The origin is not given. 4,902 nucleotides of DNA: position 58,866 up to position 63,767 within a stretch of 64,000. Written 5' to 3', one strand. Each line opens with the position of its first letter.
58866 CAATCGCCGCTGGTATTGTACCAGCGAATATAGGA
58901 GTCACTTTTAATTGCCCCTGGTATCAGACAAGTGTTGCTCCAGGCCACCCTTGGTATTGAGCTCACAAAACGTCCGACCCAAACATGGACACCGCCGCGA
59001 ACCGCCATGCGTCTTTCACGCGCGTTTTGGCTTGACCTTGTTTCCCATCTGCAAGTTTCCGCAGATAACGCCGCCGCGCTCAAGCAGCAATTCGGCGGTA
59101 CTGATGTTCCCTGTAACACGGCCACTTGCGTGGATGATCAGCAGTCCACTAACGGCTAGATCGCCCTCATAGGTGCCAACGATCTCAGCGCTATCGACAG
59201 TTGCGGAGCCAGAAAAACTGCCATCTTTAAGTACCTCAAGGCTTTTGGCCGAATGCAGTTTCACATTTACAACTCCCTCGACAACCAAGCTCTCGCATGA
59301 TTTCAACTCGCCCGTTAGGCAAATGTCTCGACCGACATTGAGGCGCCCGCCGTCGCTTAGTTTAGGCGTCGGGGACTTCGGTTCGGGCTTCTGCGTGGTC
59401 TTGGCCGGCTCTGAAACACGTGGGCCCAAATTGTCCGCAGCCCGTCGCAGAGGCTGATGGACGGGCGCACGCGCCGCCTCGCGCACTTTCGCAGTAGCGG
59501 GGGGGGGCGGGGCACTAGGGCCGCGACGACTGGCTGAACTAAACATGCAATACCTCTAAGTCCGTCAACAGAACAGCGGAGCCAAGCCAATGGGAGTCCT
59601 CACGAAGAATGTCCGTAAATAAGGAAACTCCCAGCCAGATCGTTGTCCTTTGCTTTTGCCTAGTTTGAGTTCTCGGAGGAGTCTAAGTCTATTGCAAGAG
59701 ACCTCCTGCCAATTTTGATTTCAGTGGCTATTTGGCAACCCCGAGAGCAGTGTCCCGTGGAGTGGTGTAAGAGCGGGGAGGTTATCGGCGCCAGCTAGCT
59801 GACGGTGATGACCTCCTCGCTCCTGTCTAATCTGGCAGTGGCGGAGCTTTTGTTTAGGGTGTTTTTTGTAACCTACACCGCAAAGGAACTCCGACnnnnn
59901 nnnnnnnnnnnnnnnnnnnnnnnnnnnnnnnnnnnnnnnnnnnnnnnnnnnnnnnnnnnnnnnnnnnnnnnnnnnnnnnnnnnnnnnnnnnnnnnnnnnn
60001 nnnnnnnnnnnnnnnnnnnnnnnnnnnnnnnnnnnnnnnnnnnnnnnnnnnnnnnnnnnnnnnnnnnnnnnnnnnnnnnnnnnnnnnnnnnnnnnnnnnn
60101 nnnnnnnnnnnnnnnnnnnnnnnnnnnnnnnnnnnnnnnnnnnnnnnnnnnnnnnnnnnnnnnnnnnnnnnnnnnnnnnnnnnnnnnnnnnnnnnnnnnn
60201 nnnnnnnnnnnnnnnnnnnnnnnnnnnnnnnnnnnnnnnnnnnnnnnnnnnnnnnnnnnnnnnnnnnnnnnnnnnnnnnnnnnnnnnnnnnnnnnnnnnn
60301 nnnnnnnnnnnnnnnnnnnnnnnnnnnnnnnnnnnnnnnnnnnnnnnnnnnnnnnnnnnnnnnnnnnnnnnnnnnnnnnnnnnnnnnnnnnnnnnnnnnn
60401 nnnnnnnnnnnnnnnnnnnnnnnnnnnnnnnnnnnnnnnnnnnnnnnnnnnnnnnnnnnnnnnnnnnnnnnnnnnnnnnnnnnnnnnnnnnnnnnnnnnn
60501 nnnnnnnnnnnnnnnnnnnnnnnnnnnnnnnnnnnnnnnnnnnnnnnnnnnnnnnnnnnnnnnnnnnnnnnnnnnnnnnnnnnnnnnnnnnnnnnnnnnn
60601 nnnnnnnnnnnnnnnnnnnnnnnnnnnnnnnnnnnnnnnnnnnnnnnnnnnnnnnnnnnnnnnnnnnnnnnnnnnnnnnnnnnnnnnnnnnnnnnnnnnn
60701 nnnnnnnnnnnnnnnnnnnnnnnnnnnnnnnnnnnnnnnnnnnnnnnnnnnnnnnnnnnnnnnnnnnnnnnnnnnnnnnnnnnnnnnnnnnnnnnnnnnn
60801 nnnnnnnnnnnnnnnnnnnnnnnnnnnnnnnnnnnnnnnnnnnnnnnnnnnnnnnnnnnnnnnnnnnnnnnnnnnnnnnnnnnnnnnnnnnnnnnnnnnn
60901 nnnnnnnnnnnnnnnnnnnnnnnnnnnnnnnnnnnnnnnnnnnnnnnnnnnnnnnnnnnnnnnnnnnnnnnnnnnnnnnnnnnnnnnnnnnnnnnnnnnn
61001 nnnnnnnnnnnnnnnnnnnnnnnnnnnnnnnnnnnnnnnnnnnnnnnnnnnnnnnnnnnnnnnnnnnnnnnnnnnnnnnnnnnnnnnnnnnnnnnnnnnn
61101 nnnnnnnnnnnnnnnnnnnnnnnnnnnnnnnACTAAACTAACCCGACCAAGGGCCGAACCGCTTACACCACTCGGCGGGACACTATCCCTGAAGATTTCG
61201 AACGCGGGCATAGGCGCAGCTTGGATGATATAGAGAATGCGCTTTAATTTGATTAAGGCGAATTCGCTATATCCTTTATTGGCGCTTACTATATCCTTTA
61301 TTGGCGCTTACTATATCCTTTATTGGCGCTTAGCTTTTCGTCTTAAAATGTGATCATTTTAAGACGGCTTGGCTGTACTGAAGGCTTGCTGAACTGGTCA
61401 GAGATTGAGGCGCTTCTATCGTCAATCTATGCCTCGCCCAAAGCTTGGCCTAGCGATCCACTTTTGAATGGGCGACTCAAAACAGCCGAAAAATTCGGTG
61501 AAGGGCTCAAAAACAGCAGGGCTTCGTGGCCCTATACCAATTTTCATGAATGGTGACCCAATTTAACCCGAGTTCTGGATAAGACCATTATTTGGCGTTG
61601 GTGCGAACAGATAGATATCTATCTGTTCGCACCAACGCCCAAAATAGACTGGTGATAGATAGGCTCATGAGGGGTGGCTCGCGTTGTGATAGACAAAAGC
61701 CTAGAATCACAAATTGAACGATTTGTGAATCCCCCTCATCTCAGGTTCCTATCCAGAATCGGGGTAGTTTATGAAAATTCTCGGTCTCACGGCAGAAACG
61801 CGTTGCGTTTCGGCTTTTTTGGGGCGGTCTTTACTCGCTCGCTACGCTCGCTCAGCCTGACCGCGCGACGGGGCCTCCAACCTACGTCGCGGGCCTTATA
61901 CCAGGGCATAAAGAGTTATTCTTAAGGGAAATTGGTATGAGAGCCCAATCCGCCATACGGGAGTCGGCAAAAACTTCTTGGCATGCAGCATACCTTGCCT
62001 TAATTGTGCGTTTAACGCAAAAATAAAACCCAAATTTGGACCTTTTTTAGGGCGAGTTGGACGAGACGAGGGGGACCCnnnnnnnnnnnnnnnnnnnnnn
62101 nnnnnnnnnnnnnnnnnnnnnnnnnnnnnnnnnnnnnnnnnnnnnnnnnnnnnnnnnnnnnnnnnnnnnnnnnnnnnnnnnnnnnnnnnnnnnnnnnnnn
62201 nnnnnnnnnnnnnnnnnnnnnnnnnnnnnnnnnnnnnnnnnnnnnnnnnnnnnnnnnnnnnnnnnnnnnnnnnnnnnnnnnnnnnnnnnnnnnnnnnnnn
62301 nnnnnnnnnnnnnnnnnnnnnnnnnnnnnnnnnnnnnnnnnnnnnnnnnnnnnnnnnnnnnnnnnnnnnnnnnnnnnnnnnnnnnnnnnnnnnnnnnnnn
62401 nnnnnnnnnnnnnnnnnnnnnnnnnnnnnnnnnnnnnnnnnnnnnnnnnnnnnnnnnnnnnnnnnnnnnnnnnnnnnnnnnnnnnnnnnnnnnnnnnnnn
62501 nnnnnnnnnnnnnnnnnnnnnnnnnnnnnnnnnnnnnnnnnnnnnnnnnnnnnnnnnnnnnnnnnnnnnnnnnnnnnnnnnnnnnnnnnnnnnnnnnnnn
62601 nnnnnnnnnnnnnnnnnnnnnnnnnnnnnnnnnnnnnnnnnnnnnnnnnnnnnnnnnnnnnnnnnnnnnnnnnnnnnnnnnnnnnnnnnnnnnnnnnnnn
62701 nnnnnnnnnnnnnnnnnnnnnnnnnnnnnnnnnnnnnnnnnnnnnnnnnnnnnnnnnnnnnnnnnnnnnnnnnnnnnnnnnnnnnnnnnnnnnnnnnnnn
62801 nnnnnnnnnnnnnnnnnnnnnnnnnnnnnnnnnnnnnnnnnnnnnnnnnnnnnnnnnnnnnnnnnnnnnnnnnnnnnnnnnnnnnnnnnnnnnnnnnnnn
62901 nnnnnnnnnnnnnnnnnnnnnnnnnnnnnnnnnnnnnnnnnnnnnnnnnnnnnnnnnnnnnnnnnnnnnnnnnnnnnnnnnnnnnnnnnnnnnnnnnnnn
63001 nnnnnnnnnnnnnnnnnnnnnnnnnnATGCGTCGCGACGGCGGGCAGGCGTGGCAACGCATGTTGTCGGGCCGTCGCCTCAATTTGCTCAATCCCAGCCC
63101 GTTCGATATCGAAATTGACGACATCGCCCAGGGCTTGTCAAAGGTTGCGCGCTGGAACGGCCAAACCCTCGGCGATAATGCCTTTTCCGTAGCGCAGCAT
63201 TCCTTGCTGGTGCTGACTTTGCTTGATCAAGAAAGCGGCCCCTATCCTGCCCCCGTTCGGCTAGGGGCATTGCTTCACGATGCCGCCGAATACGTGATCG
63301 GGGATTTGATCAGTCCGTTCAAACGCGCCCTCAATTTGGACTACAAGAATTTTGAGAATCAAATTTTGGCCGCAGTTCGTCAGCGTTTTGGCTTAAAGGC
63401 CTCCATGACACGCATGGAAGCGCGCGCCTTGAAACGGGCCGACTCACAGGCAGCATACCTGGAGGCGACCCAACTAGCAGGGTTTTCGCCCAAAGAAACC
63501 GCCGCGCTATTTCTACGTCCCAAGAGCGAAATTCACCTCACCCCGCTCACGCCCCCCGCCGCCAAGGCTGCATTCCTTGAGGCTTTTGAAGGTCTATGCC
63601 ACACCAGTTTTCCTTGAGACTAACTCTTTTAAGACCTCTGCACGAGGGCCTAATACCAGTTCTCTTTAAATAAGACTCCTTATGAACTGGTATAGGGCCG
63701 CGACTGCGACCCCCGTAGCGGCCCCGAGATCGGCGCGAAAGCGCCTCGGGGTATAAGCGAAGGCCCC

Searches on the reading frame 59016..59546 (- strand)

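Call 78: search_protein_families(library=pfam, proteins=[window:59016-59546:-], max_evalue=0.0001)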
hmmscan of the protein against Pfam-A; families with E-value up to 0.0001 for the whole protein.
window:59016-59546:- (176 aa): 1 family
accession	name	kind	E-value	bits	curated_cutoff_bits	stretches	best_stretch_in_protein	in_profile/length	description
PF04519.19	Bactofilin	-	1.7e-17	63.9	27.9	1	71-165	3-97/98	Polymer-forming cytoskeletal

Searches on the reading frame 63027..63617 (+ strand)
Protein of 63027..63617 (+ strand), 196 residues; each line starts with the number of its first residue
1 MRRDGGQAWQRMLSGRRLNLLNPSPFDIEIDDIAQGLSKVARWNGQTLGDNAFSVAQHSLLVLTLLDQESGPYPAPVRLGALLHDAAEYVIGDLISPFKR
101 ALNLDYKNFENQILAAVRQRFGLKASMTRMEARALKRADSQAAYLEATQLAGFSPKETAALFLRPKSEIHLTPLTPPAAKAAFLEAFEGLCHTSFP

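Call 78: search_protein_families(library=pfam, proteins=[window:63027-63617:+], max_evalue=0.0001)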
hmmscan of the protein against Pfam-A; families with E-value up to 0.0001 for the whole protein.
window:63027-63617:+ (196 aa): 1 family
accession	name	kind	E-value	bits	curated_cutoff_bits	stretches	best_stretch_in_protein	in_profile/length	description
PF12917.13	YfbR-like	-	3.5e-05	24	25.9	0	54-112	25-95/182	5'-deoxynucleotidase YfbR-like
